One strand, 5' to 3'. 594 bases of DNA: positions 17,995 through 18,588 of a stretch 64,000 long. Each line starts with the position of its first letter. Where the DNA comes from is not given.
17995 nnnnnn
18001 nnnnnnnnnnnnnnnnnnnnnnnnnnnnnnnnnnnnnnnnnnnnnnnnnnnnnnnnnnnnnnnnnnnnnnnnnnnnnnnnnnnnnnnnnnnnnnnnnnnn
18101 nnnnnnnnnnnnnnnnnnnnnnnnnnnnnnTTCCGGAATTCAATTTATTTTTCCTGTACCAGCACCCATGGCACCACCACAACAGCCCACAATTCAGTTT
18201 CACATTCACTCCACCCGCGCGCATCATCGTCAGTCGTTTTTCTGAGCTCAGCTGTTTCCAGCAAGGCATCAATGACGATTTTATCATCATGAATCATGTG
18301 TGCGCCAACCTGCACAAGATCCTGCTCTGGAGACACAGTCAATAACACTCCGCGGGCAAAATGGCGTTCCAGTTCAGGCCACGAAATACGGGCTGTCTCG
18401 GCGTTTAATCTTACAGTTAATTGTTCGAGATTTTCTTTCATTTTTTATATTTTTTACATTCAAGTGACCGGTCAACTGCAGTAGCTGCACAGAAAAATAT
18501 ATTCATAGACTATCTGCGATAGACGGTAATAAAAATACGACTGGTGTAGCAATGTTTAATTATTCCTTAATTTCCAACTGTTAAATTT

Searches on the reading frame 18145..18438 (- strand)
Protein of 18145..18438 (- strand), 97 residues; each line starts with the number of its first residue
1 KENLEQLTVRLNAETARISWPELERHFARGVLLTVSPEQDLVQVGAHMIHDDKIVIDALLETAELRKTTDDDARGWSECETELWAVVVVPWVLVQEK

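Call 77: search_protein_families(library=pfam, proteins=[window:18145-18438:-], max_evalue=0.001)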
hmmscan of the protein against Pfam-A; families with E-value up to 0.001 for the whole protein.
window:18145-18438:- (97 aa): 1 family
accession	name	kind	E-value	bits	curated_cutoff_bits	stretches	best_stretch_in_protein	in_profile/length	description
PF10052.14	DUF2288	-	3.3e-27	94.9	25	1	7-96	2-91/91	Protein of unknown function (DUF2288)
